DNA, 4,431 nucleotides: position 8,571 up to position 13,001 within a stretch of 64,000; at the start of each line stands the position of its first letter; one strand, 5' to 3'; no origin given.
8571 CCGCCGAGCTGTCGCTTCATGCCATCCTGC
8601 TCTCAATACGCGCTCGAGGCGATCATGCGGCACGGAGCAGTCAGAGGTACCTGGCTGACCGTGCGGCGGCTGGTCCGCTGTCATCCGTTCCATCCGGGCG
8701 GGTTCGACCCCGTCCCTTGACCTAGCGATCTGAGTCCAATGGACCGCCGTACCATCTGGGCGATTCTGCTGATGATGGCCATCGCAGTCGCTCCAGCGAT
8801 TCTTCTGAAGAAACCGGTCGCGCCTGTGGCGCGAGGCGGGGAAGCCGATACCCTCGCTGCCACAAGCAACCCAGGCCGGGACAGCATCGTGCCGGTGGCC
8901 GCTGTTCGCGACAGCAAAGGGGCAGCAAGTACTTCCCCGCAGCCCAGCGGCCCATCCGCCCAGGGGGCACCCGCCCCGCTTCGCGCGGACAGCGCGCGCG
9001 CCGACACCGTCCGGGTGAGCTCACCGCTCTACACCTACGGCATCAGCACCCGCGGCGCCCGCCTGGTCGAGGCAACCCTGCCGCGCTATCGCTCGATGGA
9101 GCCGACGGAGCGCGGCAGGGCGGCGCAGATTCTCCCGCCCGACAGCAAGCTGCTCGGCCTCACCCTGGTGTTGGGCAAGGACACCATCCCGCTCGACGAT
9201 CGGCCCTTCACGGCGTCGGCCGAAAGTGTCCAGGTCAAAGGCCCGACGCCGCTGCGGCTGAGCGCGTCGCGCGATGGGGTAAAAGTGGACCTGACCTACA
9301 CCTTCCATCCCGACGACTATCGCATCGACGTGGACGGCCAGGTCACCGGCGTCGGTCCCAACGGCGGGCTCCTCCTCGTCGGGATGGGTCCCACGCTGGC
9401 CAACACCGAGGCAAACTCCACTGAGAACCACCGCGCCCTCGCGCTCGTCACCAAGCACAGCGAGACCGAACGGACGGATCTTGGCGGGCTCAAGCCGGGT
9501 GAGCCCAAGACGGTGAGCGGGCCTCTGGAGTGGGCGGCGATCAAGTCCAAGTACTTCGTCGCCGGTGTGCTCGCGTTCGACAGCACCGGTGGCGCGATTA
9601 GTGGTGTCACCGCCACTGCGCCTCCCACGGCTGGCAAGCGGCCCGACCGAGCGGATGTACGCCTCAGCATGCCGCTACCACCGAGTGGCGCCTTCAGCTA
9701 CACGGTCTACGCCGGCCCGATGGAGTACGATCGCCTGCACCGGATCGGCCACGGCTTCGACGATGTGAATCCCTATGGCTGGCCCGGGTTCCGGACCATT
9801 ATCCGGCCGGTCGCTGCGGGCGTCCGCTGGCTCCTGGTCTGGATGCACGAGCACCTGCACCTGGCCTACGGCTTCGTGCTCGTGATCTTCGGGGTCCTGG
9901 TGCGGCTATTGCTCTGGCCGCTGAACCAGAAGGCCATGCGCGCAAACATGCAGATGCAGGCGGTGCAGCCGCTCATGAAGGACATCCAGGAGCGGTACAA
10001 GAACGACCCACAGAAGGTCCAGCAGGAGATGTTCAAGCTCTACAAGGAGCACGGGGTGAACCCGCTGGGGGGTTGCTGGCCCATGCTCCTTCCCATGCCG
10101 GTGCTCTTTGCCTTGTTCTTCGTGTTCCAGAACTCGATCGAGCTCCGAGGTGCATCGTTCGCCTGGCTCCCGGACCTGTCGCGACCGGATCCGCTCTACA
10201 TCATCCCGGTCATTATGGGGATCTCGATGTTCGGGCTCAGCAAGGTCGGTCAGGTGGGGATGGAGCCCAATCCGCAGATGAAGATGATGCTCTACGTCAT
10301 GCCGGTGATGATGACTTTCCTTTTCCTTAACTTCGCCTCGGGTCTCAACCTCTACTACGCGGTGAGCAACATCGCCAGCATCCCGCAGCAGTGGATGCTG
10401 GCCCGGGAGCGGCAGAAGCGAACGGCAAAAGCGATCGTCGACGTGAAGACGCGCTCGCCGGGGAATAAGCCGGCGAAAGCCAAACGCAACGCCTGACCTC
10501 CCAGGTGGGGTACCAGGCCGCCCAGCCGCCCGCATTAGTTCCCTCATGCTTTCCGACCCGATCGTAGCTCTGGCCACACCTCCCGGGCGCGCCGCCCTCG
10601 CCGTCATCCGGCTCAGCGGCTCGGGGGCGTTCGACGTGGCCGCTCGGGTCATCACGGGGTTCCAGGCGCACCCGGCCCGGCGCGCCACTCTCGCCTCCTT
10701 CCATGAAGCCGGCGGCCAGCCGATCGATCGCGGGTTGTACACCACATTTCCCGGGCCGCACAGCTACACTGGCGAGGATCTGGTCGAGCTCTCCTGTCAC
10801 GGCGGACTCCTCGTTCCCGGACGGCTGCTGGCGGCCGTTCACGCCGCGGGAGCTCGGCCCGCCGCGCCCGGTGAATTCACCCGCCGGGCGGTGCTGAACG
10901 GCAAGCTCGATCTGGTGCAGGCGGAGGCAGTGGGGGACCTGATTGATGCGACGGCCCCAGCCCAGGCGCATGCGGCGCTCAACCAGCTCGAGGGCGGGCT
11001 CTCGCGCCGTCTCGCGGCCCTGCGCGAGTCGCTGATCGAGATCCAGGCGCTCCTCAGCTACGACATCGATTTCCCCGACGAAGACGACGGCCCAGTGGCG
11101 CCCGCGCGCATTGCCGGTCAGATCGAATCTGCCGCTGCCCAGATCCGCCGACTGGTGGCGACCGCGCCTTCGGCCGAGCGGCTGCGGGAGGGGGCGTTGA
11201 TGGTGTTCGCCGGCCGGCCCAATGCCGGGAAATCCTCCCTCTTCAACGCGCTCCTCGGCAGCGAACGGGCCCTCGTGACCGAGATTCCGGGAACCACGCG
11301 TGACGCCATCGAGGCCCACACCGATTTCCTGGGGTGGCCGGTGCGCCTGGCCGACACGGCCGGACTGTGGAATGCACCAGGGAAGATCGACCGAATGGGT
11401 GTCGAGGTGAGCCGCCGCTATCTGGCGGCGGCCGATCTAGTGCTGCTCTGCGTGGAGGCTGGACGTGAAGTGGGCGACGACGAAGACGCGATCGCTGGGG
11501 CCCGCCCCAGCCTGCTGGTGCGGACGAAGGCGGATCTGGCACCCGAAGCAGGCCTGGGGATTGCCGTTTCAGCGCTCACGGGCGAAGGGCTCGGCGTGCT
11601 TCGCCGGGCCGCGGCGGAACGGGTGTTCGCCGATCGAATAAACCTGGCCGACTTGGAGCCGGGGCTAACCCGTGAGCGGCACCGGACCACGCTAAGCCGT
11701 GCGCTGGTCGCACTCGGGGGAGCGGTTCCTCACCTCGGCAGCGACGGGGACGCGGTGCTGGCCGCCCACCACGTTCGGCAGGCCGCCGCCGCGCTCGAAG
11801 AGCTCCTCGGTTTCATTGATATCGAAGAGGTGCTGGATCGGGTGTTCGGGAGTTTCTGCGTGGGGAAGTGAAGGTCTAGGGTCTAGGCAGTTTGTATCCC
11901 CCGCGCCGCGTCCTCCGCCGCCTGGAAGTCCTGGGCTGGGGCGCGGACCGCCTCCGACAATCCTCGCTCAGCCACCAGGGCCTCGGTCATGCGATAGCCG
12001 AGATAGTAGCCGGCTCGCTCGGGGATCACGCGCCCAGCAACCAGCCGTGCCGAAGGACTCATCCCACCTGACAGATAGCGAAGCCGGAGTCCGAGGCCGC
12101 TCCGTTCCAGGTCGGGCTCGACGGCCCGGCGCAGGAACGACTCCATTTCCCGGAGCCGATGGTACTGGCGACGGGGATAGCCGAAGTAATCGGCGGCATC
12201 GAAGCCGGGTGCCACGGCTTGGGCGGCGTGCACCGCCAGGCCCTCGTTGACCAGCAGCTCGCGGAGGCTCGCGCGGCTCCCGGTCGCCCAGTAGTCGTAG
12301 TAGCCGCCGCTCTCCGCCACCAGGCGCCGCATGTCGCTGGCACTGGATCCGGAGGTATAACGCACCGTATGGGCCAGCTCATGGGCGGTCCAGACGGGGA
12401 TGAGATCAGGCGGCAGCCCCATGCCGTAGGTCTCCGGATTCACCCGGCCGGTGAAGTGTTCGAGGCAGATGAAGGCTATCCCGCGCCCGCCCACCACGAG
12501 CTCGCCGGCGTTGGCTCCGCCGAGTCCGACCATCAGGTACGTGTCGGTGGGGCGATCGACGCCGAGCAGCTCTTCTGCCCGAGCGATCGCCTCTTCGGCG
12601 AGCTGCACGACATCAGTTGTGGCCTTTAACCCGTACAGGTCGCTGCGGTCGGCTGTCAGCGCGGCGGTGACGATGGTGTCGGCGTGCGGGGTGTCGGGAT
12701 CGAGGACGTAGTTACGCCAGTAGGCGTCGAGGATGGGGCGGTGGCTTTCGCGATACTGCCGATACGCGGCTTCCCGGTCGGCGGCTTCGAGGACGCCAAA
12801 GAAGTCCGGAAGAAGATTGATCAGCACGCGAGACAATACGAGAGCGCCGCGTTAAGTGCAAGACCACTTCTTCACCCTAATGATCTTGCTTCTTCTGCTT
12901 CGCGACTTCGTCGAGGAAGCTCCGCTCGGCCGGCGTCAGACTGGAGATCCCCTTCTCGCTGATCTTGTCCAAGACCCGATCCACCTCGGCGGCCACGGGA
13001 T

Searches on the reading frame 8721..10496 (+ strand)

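Call 77: search_protein_families(library=pfam, proteins=[window:8721-10496:+], max_evalue=0.001)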
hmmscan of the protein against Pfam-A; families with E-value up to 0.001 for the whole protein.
window:8721-10496:+ (591 aa): 2 families
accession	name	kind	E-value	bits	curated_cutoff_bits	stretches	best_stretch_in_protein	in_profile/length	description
PF02096.25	60KD_IMP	-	2.2e-56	190.7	35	1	383-561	1-162/163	60Kd inner membrane protein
PF14849.12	YidC_periplas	-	8.3e-27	95.3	24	1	97-357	2-275/283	YidC periplasmic domain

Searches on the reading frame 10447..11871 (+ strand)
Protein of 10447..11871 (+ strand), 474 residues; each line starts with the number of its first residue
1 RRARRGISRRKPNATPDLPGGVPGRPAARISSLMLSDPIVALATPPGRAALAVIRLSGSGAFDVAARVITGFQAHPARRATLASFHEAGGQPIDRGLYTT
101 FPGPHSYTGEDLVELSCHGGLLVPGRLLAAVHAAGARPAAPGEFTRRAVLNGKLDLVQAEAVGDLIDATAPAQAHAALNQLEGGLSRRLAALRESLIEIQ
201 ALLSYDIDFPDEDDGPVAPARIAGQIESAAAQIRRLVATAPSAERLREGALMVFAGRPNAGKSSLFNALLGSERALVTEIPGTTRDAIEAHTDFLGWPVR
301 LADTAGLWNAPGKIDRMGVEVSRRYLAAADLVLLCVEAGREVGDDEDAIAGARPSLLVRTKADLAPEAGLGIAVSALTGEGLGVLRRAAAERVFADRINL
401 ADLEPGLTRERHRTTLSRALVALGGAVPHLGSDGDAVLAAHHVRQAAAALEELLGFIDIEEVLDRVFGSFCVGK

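Call 77: search_protein_families(library=pfam, proteins=[window:10447-11871:+], max_evalue=0.001)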
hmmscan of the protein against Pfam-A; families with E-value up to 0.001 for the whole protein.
window:10447-11871:+ (474 aa): 4 families
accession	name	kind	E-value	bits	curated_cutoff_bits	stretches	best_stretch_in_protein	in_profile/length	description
PF12631.12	MnmE_helical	-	9.4e-41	140.7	40.1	1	156-471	1-211/211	MnmE helical domain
PF10396.14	TrmE_N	-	6.6e-37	126.7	29.8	1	39-153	2-117/117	GTP-binding protein TrmE N-terminus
PF01926.29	MMR_HSR1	-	4.6e-20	72.3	21.9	1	252-352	2-99/113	50S ribosome-binding GTPase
PF02421.24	FeoB_N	-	7.7e-07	29.2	27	1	252-327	3-75/156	Ferrous iron transport protein B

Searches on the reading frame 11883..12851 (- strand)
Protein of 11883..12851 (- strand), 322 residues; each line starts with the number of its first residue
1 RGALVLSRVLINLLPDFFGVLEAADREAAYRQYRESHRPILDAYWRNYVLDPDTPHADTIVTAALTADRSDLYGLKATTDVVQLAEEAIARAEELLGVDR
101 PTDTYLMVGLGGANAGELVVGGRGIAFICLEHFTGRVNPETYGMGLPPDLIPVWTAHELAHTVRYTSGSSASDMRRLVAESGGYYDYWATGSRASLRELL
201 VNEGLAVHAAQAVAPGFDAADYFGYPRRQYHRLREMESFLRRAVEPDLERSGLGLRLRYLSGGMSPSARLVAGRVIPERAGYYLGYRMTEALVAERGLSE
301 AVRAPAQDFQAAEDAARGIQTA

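Call 77: search_protein_families(library=pfam, proteins=[window:11883-12851:-], max_evalue=0.001)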
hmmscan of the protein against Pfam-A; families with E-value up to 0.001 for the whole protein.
window:11883-12851:- (322 aa): 1 family
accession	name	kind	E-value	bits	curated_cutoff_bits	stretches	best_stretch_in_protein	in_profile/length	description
PF10026.15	DUF2268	-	8.9e-11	42.1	23.6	1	192-309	87-193/195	Predicted Zn-dependent protease (DUF2268)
